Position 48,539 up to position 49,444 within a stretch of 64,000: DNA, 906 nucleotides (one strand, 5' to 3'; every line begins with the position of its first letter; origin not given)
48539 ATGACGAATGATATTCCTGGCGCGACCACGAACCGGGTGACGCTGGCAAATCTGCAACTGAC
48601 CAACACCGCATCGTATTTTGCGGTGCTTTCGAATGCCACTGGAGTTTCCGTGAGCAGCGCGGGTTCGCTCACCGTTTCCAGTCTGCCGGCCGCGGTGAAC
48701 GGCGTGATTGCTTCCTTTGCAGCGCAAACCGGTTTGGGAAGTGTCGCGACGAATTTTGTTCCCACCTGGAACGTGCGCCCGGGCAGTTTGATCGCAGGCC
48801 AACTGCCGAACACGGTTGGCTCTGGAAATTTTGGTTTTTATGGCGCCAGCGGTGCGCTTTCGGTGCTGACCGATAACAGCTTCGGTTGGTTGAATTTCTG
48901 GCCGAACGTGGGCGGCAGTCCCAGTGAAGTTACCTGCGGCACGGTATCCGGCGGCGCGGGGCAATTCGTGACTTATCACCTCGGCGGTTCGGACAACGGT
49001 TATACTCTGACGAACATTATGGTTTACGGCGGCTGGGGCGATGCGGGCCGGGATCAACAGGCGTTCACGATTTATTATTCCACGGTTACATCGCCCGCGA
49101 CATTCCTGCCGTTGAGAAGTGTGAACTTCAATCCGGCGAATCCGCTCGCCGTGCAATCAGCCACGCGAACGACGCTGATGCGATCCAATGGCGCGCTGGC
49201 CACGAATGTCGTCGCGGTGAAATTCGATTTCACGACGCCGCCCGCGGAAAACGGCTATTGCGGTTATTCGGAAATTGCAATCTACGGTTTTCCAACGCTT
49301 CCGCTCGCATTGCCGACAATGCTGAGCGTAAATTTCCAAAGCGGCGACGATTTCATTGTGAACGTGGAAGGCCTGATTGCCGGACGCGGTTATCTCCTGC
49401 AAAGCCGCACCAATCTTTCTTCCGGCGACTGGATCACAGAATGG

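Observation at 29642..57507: Eleven copies of an unassigned ~180-215-aa module (TCGN / GW-D-GRD / ENGY-GYSEI signature) across five proteins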

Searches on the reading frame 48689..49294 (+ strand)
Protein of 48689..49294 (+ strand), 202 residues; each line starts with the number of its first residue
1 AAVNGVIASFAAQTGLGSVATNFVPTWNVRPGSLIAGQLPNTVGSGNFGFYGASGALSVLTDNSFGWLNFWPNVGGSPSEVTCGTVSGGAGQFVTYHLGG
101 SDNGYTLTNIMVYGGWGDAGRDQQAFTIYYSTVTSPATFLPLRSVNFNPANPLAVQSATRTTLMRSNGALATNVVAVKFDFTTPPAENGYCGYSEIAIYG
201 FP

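Call 10: search_solved_structures(query=A1, max_evalue=10, show_alignments=2)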
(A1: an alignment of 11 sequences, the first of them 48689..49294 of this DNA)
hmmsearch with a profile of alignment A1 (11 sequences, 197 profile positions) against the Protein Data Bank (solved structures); distinct sequences matched with E-value up to 10: 1.
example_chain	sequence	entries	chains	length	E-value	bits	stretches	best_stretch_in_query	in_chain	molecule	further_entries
2qgu_A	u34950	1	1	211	0.45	13.5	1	67-119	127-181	Probable signal peptide protein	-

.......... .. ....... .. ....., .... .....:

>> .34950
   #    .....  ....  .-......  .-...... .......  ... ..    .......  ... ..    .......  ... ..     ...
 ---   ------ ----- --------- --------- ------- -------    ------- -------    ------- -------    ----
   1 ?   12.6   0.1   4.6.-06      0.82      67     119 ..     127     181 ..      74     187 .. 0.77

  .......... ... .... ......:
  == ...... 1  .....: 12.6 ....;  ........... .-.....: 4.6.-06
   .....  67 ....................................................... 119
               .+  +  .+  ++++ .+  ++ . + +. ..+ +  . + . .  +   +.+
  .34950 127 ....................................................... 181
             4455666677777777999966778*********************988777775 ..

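Call 12: find_homologous_proteins(query=A1, max_evalue=0.001)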
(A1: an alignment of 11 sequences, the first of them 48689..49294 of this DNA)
Query A1 (11 sequences) (202 aa, profile of the alignment): 168 proteins with E <= 0.001 among 7592 candidates; the best 120 are listed.
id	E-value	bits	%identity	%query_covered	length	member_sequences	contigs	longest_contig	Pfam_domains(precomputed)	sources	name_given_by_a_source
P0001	4.5e-85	302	55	54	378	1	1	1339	-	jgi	jgi:hypothetical protein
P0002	3.5e-84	299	40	97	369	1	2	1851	-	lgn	-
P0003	4.5e-81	289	57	50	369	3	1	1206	-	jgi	jgi:hypothetical protein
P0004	5.9e-80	286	45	87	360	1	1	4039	-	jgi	jgi:hypothetical protein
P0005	6.6e-73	263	47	88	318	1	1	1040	-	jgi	jgi:hypothetical protein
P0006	1.8e-72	261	53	46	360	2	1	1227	-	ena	-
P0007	5.6e-71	256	53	100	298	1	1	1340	-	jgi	jgi:hypothetical protein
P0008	8.3e-70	253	56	100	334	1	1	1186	-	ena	-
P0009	1.0e-69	252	72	99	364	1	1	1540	-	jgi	-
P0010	1.5e-69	252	54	100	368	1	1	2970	-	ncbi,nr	ncbi:MAG TPA: hypothetical protein VNZ22_16820, partial [Bacillota bacterium]|nr:hypothetical protei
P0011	1.9e-68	248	67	100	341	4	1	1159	-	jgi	jgi:hypothetical protein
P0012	1.9e-68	248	57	99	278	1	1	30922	-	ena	-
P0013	2.3e-68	248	52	99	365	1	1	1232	-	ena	-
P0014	2.3e-68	248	50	98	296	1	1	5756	-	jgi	jgi:hypothetical protein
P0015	7.5e-68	246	54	91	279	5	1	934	-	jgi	jgi:hypothetical protein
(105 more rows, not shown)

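Call 17: predict_structure(alignment_id=A1)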
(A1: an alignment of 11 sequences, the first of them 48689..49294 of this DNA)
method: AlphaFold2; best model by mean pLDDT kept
length: 202 residues; sequences in the alignment: 11
mean_pLDDT: 87.2   pTM: 0.88
mean pLDDT of the five models: 87.2, 83.8, 82.3, 81.2, 80.4
residues with pLDDT >= 90: 111; 70-90: 69; 50-70: 19; < 50: 3
segments of 3 or more residues with pLDDT < 50: 73-75
pLDDT, mean of each block of 10 residues (from residue 1): 88 77 84 95 91 78 78 63 83 94 96 79 91 97 93 84 90 97 90 94 95
secondary structure, 60 per line:
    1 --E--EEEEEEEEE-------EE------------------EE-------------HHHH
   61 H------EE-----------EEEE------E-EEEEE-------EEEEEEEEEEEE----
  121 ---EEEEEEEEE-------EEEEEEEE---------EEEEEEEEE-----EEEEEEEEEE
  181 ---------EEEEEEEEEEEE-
elements in order: E6-14 H57-61 E81-84 E93-97 E105-116 E124-132 E140-147 E157-165 E171-180 E190-201
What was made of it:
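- On Galactose-binding domain-like superfamily (discoidin/CBM32 fold): AlphaFold2 pLDDT 87, all-beta (call 17).
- The AlphaFold2 model has pLDDT 87.2 and pTM 0.88, and is an all-beta sandwich (call 17).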

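Call 19: fold_search(model_id=the predicted structure, library=pdb)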
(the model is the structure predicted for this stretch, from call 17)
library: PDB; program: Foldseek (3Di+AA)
matches with E <= 10: 1284; with E <= 0.001: 2
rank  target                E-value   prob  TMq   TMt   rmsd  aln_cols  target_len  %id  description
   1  4lpl                  2.6e-04  1.00  0.45  0.61   5.7       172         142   13  Structure of CBM32-1 from a family 31 glycoside hydrolase from Clostridium perfringens (released 2014-07-16)
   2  4a41                  4.5e-04  1.00  0.43  0.60   6.6       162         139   14  CpGH89CBM32-5, from Clostridium perfringens, in complex with galactose (released 2012-04-04)
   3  2j7m_A                1.1e-03  1.00  0.35  0.46   7.7       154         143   14  Characterization of a Family 32 CBM (released 2006-10-16)
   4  8ruy_R                1.2e-03  1.00  0.47  0.67   5.9       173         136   10  Structure of IFTA and IFTB in Retrograde Intraflagellar transport trains (released 2024-07-24)
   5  2ber                  1.2e-03  1.00  0.39  0.15   8.0       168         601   16  Y370G Active Site Mutant of the Sialidase from Micromonospora viridifaciens in complex with beta-Neu5Ac (sialic acid). (released 2005-04-04)
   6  4dxr_A                1.9e-03  1.00  0.49  0.51   5.9       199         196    9  Human SUN2-KASH1 complex (released 2012-06-06)
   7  4a44                  2.1e-03  1.00  0.40  0.54   9.6       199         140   12  CpGH89CBM32-5, from Clostridium perfringens, in complex with the Tn Antigen (released 2012-04-04)
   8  1w8o_A                2.2e-03  1.00  0.38  0.15   8.3       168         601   16  Contribution of the Active Site Aspartic Acid to Catalysis in the Bacterial Neuraminidase from Micromonospora viridifa (released 2004-09-29)
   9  1eut                  2.4e-03  1.00  0.43  0.17   6.8       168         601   17  SIALIDASE, LARGE 68KD FORM, COMPLEXED WITH GALACTOSE (released 1997-01-11)
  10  2j1e_A                2.9e-03  1.00  0.38  0.50   5.7       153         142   13  High Resolution Crystal Structure of CBM32 from a N-acetyl-beta- hexosaminidase in complex with lacNAc (released 2006-09-20)
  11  4fi9_A                3.0e-03  1.00  0.43  0.45  13.1       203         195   10  Structure of human SUN-KASH complex (released 2012-07-18)
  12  4lks_A                3.2e-03  1.00  0.41  0.51   7.5       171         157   15  Structure of CBM32-3 from a family 31 glycoside hydrolase from Clostridium perfringens in complex with galactose (released 2014-12-24)
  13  5ed8                  3.2e-03  0.99  0.36  0.30   7.2       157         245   10  Crystal structure of CC2-SUN of mouse SUN2 (released 2016-01-13)
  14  7jnd                  3.4e-03  1.00  0.43  0.24   7.2       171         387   14  The structure of CBM32-1 and CBM32-2 domains from Clostridium perfringens ZmpB (released 2021-02-03)
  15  1wcq_A                3.4e-03  1.00  0.30  0.11   6.4       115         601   17  Mutagenesis of the Nucleophilic Tyrosine in a Bacterial Sialidase to Phenylalanine. (released 2005-10-12)
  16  2v72                  3.5e-03  1.00  0.40  0.56   6.9       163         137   12  The structure of the family 32 CBM from C. perfringens NanJ in complex with galactose (released 2007-08-21)
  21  2bzd_C                4.4e-03  1.00  0.39  0.15   8.0       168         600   17  Galactose recognition by the carbohydrate-binding module of a bacterial sialidase. (released 2005-08-19)
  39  2bzd_A                7.6e-03  0.99  0.40  0.15   7.9       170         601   16  Galactose recognition by the carbohydrate-binding module of a bacterial sialidase. (released 2005-08-19)
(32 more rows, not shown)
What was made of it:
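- On Galactose-binding domain-like superfamily (discoidin/CBM32 fold): TM-scores normalised by target length are 0.5-0.67 for the best-superposing of these hits (call 19).
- Closest known: F5/8 type C. Same: The fold class is the same beta-sandwich (calls 17, 19).
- Closest known: NedA-like galactose-binding domain. Same: The sialidase galactose-binding domain (1eut, 2ber, 2bzd) is among the best Foldseek matches (call 19).
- Foldseek top hits are CBM32 structures with bound galactose, GalNAc or LacNAc (4lpl, 4a41, 2j1e, 4lks, 2v72) and the galactose-binding domain of M. viridifaciens sialidase (call 19). The same fold mediates protein recognition in SUN, APC10 and muskelin, which are among the Foldseek hits (call 19).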

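Call 21: search_protein_families(library=pfam, alignment_id=A1, max_evalue=10)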
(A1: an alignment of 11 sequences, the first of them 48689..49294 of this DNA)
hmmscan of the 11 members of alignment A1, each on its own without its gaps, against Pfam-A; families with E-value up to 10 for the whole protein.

A. member 1, window:48689-49294:+ (202 aa): 0 families

B. families by the number of members that match (of 11 scanned): 1 family
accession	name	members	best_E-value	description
PF19612.4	DUF6117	1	0.11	Family of unknown function (DUF6117)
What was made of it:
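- Closest known: DUF642. Different: The module does not match them (call 21).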

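Call 25: search_protein_representatives(alignment_id=A1)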
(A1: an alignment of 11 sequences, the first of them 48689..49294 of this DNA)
Query: 11 sequences, 197 profile positions. Proteins with E-value up to 0.001 (for the whole library): 1404; up to 1e-10: 720; up to 1e-30: 198. The best 150 are listed.
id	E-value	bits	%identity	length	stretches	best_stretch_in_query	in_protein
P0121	0.0e+00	1008.1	-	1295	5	2-197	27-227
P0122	4.3e-270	904.5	-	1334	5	2-197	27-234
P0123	2.0e-266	892.6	-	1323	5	2-196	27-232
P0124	1.4e-252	847.4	-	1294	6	2-197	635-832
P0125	5.7e-228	767.1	-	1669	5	2-196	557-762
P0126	1.4e-206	697.2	-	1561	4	5-196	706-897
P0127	1.5e-204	690.6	-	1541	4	2-196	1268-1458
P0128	5.3e-194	656.2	-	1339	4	4-196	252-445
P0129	3.7e-186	630.6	-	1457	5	2-196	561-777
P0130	1.2e-180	612.7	-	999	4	2-195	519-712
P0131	1.3e-179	609.3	-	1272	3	3-197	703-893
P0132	2.5e-179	608.3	-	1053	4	6-197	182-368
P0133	4.1e-176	597.8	-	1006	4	3-196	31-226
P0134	2.1e-171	582.5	-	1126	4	2-196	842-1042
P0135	1.0e-159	544.3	-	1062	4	52-196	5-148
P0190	3.7e-68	245.5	-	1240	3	44-194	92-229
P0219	9.1e-52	192.0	-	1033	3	50-197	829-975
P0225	1.5e-49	184.8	-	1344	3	27-196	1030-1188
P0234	9.4e-45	169.1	-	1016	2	23-194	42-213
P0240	2.1e-41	158.2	-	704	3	28-189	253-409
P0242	7.5e-41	156.4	-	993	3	83-197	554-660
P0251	1.7e-38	148.7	-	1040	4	49-193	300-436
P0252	2.3e-38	148.3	-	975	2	24-197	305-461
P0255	1.3e-37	145.8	-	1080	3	26-195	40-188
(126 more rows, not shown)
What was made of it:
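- On Pfam PF00754 F5_F8_type_C: The window profile finds P0255 at E 1.3e-37 (call 25).
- The profile of the 11 window copies finds P0255 at E 1.3e-37 in 1.84 billion representatives (call 25).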

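Call 28: find_related_loci(query=A2, collection=genome_contigs, flank=8000)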
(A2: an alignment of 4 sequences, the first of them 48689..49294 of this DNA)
Query A2 (202 aa) in genome_contigs; peptide patterns used: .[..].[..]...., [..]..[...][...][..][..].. (x = any residue, [..] = any of these).
218 stretches matched a pattern; 69 encode a relative of the query (tblastn E <= 1e-3); 60 distinct loci.
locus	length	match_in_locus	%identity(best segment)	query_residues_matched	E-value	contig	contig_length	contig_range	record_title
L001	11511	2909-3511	70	1-202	3e-91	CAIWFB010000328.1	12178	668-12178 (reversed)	MAG: uncultured Verrucomicrobia subdivision 3 bacterium isolate KR_bin-4047 genome assembly, contig: bin-4047:328/354, w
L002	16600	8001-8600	71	2-202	5e-91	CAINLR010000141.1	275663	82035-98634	MAG: uncultured Verrucomicrobia subdivision 3 bacterium isolate MJ-time_bin-3030 genome assembly, contig: bin-3030:141/1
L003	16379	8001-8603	69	1-202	6e-89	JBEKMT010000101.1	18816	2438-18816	MAG: Verrucomicrobiota bacterium isolate SPRUCE 3 SPRUCE_3_101, whole genome shotgun sequence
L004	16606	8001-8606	68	3-202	6e-88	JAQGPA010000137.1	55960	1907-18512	MAG: Pedosphaera sp. isolate RYN_627 scaffold_1591933, whole genome shotgun sequence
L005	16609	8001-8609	70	2-202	3e-88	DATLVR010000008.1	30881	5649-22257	MAG TPA_asm: Verrucomicrobiia bacterium isolate SMAG_U13197 k141_191614, whole genome shotgun sequence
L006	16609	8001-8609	69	1-202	1e-86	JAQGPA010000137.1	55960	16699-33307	MAG: Pedosphaera sp. isolate RYN_627 scaffold_1591933, whole genome shotgun sequence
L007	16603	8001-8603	67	1-202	2e-84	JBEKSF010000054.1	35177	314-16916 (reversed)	MAG: Verrucomicrobiota bacterium isolate SPRUCE 528 SPRUCE_528_54, whole genome shotgun sequence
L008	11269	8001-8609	68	1-202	9e-84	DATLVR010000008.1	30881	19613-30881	MAG TPA_asm: Verrucomicrobiia bacterium isolate SMAG_U13197 k141_191614, whole genome shotgun sequence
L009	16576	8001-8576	67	2-200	4e-81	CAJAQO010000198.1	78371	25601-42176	MAG: uncultured Verrucomicrobia subdivision 3 bacterium isolate B-2_bin-237 genome assembly, contig: bin-237:198/335, wh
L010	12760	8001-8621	65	1-202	4e-76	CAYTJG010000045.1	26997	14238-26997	MAG TPA_asm: uncultured Bifidobacteriaceae bacterium isolate binchicken_co3_196 genome assembly, contig: NODE_5512_lengt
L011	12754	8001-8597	63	1-202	1e-75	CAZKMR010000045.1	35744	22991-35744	MAG TPA_asm: uncultured Bifidobacterium sp. isolate SRP329715_co2_374 genome assembly, contig: NODE_2509_length_35744_co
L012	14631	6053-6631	61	1-200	7e-75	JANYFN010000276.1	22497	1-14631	MAG: Limisphaerales bacterium isolate 339R_metabinner_32 339R_k141_1778470, whole genome shotgun sequence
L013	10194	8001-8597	62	1-202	4e-74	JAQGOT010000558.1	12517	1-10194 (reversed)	MAG: Pedosphaera sp. isolate RYN_620 scaffold_926244, whole genome shotgun sequence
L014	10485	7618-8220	60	1-202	1e-72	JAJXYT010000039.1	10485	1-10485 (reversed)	MAG: bacterium isolate BP7.bin11 NODE_11048_length_10485_cov_1.437922, whole genome shotgun sequence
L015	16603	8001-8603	63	2-201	3e-78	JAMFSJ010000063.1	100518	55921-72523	MAG: Methylacidimicrobium fagopyrum isolate NGEE_A_bin29 k127_1511502, whole genome shotgun sequence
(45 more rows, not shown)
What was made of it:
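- Closest known: F5/8 type C. Different: It is almost restricted to Verrucomicrobiota (call 28).
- Tried and rejected: I reran it with four Ia/Ib copies (call 28), so the loci are biased towards those subtypes.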

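Call 32: search_protein_families(library=pfam, alignment_id=A3, max_evalue=0.00001)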
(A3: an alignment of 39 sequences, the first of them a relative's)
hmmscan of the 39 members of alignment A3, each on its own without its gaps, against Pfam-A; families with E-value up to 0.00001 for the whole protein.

A. member 1, P0126 (1561 aa): 6 families
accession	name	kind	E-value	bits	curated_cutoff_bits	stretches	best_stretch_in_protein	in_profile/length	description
PF13927.12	Ig_3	-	1.2e-39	135.1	30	3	617-682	10-78/78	Immunoglobulin domain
PF07679.22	I-set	-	3e-26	91.7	23.7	0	1215-1277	14-85/90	Immunoglobulin I-set domain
PF13895.12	Ig_2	-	3.3e-21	75.7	27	0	1215-1282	13-76/79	Immunoglobulin domain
PF07686.23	V-set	-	2e-15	57.3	26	0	1245-1278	70-104/109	Immunoglobulin V-set domain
PF00047.31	ig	-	1.6e-12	48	21.8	0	621-686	4-76/81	Immunoglobulin domain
PF22825.2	HpiC1-like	-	1.4e-11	45.3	27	1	30-198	2-174/174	HpiC1 cyclase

B. families by the number of members that match (of 39 scanned): 29 families (the first 25 are shown)
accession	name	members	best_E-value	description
PF13927.12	Ig_3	23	1.2e-39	Immunoglobulin domain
PF07679.22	I-set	18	3e-26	Immunoglobulin I-set domain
PF13895.12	Ig_2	11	3e-23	Immunoglobulin domain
PF22825.2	HpiC1-like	7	1.4e-14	HpiC1 cyclase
PF04862.18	DUF642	6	2.2e-14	Protein of unknown function (DUF642)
PF00047.31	ig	6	1.6e-12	Immunoglobulin domain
PF12951.13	PATR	5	5.3e-20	Passenger-associated-transport-repeat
PF07686.23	V-set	5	2e-15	Immunoglobulin V-set domain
PF17957.7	Big_7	4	1.2e-12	Bacterial Ig domain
PF00041.27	fn3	4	2.3e-10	Fibronectin type III domain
PF17389.8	Bac_rhamnosid6H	3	4.3e-105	Bacterial alpha-L-rhamnosidase 6 hairpin glycosidase domain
PF17390.7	Bac_rhamnosid_C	3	9.2e-21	Bacterial alpha-L-rhamnosidase C-terminal domain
PF08531.16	Bac_rhamnosid_N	2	2.3e-55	Alpha-L-rhamnosidase N-terminal domain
PF25788.1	Ig_Rha78A_N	2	7e-39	Rha78A-like, N-terminal immunoglobulin domain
PF13385.13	Laminin_G_3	2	3.3e-34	Concanavalin A-like lectin/glucanases superfamily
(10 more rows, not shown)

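Call 39: search_solved_structures(query=A4, max_evalue=10, show_alignments=3)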
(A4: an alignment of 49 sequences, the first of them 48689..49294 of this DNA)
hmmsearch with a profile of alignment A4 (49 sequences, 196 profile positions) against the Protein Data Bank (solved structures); distinct sequences matched with E-value up to 10: 1.
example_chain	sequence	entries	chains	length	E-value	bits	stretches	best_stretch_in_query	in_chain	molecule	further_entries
1oxw_A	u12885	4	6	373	0.23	14.5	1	114-141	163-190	Patatin | Patatin-17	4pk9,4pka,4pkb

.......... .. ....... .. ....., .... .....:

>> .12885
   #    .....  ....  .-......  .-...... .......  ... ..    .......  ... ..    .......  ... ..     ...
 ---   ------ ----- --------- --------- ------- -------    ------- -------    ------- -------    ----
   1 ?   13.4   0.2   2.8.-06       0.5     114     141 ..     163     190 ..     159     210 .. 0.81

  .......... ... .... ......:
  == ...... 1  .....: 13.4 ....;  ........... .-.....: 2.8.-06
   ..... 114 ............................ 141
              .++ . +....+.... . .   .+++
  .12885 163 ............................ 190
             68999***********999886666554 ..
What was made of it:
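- On CAZy CBM32: Profiles of 11 and 49 sequences find no PDB chain (calls 10, 39).
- On CAZy CBM67 (rhamnose-binding module of GH78): There are no PDB sequence hits (calls 10, 39).
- Closest known: F5/8 type C. Different: The window copies do not match the Pfam model even at E <= 10 (call 21), nor any PDB CBM32 sequence (calls 10, 39).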

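Call 50: search_protein_families(library=pfam, proteins=[P0255, P0242, P0219, P0225, P0251, P0252, P0234, P0240, P0190], max_evalue=0.05)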
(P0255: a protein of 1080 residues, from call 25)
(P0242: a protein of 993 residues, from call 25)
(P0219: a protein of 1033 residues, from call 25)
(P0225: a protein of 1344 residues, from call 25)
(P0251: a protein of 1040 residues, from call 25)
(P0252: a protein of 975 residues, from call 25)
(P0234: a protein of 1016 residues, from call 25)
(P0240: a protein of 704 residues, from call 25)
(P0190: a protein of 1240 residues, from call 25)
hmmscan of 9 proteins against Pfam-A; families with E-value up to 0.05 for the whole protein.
P0255 (1080 aa): 10 families
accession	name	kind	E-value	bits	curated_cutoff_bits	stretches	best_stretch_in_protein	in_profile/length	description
PF13927.12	Ig_3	-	1.2e-19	71.1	30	2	460-530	2-78/78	Immunoglobulin domain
PF07679.22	I-set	-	7.8e-17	61.6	23.7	2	197-276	1-84/90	Immunoglobulin I-set domain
PF00754.31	F5_F8_type_C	-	2e-16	60.7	28.2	3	323-408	7-89/127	F5/8 type C domain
PF17829.7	GH115_C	-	1.3e-07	32.1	24.1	1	901-1007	51-163/172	Glycosyl hydrolase family 115 C-terminal domain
PF22633.2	F5_F8_type_C_2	-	3.4e-07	31.2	27.8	0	355-422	18-82/91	NedA-like, galactose-binding domain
PF13205.12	Big_5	-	0.00019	22.6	23.6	1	736-818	18-100/105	Bacterial Ig-like domain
PF13895.12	Ig_2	-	0.00035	21.2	27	1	463-541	5-76/79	Immunoglobulin domain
PF22971.2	Ig_VEGFR-1-like_5th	-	0.021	15.5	27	0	205-255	16-68/130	VEGFR-1-like, immunoglobulin-like domain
PF25305.1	Ig_PDGFR_d4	-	0.041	14.3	27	0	475-495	14-34/140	Platelet-derived growth factor receptor Ig-like domain 4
PF19081.6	Ig_7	-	0.043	14.5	27.3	0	457-546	1-82/84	Ig-like domain CHU_C associated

P0242 (993 aa): 5 families
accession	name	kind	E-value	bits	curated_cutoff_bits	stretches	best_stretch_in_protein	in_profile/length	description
PF13927.12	Ig_3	-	2.3e-12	47.7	30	2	687-737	19-78/78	Immunoglobulin domain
PF07679.22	I-set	-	3.8e-11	43.3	23.7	2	688-744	19-84/90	Immunoglobulin I-set domain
PF13895.12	Ig_2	-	1.3e-10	41.8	27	2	426-478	25-75/79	Immunoglobulin domain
PF06832.18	BiPBP_C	-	4.2e-05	23.8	26.8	0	400-476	19-88/90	Penicillin-Binding Protein C-terminus Family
PF08205.18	C2-set_2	-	0.028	14.9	21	0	691-715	22-46/89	CD80-like C2-set immunoglobulin domain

P0219 (1033 aa): 1 family
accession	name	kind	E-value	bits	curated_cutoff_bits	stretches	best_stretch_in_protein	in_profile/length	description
PF00657.28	Lipase_GDSL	-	0.0008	20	23.6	1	588-770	3-205/208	GDSL-like Lipase/Acylhydrolase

P0225 (1344 aa): 1 family
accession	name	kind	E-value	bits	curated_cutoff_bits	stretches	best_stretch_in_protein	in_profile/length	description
PF12951.13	PATR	-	2.7e-19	69.3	27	3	494-523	1-30/30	Passenger-associated-transport-repeat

P0251 (1040 aa): 8 families
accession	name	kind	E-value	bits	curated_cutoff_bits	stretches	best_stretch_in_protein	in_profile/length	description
PF05345.18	He_PIG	-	3.5e-12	47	24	1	841-917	5-92/96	Putative Ig domain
PF00754.31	F5_F8_type_C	-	2.4e-09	37.8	28.2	1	102-163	19-80/127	F5/8 type C domain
PF02012.26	BNR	-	2.5e-08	33.1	27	0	558-568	1-11/12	BNR/Asp-box repeat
PF24316.1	Tli3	-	6.8e-05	23.6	27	0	744-776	78-110/129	T6SS Tli3 immunity protein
PF13088.12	BNR_2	-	0.00043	20.2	31.4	0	140-164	72-98/277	BNR repeat-like domain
PF22633.2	F5_F8_type_C_2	-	0.002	19.2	27.8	0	103-162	5-64/91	NedA-like, galactose-binding domain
PF14870.12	PSII_BNR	-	0.017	14.8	27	0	720-765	224-269/303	Photosynthesis system II assembly factor YCF48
PF15902.12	Sortilin-Vps10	-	0.023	14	33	0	748-776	375-403/446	Sortilin, neurotensin receptor 3,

P0252 (975 aa): 3 families
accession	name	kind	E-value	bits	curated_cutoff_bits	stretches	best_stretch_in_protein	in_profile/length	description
PF18370.7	RGI_lyase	-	7.2e-05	23.5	27.8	1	213-278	14-82/86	Rhamnogalacturonan I lyases beta-sheet domain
PF00041.27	fn3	-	0.00015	22.3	25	1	205-280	3-79/84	Fibronectin type III domain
PF18962.6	Por_Secre_tail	-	0.001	19.7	27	1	918-974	9-75/75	Secretion system C-terminal sorting domain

P0234 (1016 aa): 1 family
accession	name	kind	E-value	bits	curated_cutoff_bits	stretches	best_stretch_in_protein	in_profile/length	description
PF12951.13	PATR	-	2e-13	50.5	27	2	606-635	1-30/30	Passenger-associated-transport-repeat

P0240 (704 aa): 1 family
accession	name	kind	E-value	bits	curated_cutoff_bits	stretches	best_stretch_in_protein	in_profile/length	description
PF03854.20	zf-P11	-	0.019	15.1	25.6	0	125-141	19-35/50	P-11 zinc finger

P0190 (1240 aa): 1 family
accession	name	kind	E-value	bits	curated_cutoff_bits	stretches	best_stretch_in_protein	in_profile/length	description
PF12951.13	PATR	-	6.3e-17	61.8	27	4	911-940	1-30/30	Passenger-associated-transport-repeat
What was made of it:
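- On Pfam PF00754 F5_F8_type_C: P0255 scores 60.7 bits on PF00754 and P0251 scores 37.8 bits (call 50).
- P0255 scores 60.7 bits on PF00754 in three stretches, against a cut-off of 28.2 (call 50).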
